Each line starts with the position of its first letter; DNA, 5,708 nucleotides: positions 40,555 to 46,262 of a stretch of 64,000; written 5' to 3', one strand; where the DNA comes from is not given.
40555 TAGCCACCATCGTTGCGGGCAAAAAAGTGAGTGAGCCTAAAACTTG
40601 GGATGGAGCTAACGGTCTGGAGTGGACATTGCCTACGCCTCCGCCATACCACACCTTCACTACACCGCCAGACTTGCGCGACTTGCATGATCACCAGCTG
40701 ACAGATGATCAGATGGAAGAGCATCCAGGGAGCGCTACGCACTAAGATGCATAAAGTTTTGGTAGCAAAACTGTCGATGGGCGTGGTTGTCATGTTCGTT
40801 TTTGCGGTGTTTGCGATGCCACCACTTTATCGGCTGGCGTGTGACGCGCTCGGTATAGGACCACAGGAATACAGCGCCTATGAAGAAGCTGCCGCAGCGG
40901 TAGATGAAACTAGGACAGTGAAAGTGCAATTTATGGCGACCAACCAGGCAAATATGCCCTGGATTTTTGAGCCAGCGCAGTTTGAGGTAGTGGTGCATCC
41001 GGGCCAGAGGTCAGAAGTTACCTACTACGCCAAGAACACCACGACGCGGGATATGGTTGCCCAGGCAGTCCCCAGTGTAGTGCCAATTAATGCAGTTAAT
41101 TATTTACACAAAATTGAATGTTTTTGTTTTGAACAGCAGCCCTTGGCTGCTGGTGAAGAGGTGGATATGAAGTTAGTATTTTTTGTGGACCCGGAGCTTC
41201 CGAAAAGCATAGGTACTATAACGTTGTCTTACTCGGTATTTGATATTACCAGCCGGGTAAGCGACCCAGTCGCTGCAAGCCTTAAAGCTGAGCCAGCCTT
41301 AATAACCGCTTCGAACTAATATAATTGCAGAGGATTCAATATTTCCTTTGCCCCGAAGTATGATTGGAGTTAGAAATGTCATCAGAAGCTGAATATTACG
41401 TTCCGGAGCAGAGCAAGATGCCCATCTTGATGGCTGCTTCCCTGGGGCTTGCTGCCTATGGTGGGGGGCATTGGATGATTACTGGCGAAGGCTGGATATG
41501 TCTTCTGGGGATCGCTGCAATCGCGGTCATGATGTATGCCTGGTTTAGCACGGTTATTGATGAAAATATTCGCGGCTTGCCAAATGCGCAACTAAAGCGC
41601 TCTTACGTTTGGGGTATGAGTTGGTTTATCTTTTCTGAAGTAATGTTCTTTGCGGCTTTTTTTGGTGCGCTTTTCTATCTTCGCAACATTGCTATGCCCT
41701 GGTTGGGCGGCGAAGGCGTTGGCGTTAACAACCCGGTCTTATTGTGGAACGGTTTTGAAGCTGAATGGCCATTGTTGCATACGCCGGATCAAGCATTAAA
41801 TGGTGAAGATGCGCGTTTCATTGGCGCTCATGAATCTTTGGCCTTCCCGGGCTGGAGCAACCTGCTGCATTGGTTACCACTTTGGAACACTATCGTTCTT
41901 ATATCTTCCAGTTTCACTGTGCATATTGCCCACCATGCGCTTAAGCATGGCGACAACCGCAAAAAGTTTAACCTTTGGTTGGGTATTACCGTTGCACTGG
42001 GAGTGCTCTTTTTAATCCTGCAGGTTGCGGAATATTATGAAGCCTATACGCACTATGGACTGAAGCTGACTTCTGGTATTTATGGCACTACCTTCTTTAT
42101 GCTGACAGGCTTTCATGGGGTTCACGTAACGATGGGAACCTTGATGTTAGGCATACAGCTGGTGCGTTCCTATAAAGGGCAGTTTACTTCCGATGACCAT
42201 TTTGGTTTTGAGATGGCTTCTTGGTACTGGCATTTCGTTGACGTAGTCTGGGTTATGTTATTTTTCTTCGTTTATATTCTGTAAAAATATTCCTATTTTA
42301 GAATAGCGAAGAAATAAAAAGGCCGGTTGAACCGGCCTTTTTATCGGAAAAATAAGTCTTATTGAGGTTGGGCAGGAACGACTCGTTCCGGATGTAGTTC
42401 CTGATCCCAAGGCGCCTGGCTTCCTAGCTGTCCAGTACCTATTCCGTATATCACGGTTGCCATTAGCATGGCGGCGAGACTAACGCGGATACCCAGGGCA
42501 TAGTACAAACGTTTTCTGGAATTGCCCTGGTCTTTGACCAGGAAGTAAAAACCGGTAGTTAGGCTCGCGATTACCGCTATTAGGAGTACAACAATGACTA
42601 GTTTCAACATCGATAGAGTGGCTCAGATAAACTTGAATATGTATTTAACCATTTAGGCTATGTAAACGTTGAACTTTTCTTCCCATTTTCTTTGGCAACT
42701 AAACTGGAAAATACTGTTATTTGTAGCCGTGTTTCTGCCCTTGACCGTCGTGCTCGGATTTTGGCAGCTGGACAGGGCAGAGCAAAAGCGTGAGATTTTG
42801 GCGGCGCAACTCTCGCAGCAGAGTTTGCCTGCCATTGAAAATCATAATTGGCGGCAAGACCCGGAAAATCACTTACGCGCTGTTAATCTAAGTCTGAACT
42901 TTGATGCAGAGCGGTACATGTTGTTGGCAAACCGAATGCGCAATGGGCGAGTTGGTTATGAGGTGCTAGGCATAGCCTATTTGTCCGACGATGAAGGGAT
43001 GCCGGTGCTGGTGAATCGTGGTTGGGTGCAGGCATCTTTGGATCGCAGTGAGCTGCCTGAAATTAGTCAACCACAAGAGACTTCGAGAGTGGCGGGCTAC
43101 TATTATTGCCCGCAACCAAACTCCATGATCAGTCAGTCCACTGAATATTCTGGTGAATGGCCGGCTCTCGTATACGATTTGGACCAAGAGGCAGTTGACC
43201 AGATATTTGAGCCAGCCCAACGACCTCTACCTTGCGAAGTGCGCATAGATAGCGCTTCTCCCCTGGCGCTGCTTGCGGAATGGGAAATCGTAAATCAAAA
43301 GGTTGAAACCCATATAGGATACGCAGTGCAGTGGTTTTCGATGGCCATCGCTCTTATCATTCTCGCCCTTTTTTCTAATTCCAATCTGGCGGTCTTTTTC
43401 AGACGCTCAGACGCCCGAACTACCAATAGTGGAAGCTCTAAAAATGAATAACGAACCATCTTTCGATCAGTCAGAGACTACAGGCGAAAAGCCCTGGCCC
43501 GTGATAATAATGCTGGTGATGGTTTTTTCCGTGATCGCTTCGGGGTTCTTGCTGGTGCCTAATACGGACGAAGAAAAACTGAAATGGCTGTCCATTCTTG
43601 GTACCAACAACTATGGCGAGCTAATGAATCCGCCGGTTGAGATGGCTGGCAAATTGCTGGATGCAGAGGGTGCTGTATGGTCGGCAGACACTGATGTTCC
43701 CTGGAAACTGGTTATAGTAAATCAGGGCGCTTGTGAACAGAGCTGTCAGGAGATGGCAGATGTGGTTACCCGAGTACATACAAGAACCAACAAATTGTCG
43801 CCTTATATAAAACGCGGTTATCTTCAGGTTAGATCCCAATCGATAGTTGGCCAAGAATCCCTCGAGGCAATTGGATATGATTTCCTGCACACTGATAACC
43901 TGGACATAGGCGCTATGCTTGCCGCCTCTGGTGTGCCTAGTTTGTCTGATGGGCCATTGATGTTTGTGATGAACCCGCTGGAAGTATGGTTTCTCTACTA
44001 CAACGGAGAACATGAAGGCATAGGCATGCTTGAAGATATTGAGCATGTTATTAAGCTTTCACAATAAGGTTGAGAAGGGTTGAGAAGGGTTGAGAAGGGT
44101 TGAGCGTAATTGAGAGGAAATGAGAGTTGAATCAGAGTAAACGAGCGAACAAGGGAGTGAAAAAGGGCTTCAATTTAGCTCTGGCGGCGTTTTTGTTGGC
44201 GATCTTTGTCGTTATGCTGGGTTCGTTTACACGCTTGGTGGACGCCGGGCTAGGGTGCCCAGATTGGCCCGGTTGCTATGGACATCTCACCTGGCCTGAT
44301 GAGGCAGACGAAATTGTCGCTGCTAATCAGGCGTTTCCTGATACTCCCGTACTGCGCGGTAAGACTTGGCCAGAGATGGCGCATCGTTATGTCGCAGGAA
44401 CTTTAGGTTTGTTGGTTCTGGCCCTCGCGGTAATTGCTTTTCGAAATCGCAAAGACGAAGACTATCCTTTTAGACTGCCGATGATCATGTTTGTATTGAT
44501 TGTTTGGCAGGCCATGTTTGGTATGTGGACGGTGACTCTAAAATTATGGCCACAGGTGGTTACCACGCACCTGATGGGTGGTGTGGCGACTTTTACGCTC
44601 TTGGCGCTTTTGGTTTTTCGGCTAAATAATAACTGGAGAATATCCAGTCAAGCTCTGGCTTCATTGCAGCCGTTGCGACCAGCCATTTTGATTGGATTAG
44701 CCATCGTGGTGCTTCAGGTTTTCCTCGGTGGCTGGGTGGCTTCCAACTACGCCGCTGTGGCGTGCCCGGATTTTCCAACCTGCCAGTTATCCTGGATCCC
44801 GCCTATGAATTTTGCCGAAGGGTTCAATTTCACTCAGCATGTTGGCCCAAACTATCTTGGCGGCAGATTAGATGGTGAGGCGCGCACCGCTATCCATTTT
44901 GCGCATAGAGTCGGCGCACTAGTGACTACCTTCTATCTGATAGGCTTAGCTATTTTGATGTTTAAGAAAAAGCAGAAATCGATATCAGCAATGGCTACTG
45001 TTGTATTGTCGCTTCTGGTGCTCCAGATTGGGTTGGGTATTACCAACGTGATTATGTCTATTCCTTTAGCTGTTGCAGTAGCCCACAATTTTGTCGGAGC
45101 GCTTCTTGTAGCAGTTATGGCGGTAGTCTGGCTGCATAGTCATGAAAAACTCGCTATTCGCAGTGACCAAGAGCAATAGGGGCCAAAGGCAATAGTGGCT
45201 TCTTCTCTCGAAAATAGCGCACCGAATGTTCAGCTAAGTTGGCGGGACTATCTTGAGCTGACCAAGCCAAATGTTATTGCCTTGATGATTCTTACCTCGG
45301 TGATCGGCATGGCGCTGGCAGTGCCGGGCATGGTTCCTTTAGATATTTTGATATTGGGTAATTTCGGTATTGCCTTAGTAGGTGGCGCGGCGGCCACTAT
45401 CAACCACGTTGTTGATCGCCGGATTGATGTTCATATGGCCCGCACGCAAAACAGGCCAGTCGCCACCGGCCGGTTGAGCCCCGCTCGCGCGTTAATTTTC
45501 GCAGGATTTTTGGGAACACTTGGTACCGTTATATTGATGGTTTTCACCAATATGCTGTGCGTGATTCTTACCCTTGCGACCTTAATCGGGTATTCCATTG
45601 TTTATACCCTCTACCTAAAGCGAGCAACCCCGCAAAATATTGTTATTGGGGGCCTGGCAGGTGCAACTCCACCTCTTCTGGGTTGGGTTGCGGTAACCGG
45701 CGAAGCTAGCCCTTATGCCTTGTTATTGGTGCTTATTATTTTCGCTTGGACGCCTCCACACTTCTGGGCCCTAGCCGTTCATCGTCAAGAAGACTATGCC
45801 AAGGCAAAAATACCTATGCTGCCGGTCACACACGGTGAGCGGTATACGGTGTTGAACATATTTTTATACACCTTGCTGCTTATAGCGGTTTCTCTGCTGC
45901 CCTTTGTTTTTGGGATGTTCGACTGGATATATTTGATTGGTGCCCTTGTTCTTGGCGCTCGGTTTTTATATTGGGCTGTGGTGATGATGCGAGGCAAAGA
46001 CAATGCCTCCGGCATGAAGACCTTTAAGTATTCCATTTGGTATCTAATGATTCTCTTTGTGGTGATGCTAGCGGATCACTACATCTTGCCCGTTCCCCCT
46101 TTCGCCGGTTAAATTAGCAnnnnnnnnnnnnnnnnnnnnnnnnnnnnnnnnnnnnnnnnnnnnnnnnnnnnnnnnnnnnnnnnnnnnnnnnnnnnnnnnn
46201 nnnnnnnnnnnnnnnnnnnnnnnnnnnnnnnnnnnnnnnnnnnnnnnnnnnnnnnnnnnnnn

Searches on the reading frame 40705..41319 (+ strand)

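Call 71: search_protein_families(library=pfam, proteins=[window:40705-41319:+], max_evalue=0.00001)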
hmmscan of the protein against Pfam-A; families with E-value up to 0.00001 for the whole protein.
window:40705-41319:+ (204 aa): 1 family
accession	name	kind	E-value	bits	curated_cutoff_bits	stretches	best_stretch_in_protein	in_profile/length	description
PF04442.19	CtaG_Cox11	-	4e-48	163.7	25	1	40-180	3-148/148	Cytochrome c oxidase assembly protein CtaG/Cox11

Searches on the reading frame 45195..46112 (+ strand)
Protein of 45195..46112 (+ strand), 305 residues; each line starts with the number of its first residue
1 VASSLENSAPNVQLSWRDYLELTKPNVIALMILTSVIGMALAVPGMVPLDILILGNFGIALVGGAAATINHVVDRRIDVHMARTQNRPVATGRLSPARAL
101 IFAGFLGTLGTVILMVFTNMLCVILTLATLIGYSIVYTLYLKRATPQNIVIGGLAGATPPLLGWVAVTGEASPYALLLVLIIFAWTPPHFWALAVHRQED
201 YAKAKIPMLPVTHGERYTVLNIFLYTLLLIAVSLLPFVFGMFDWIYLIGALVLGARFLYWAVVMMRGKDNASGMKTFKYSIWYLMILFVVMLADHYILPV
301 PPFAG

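Call 6: search_protein_families(library=pfam, proteins=[window:45195-46112:+])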
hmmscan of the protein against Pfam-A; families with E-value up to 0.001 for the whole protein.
window:45195-46112:+ (305 aa): 1 family
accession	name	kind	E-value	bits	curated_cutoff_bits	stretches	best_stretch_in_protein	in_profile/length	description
PF01040.23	UbiA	-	1.7e-67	227.8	34.2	1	32-280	2-248/250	UbiA prenyltransferase family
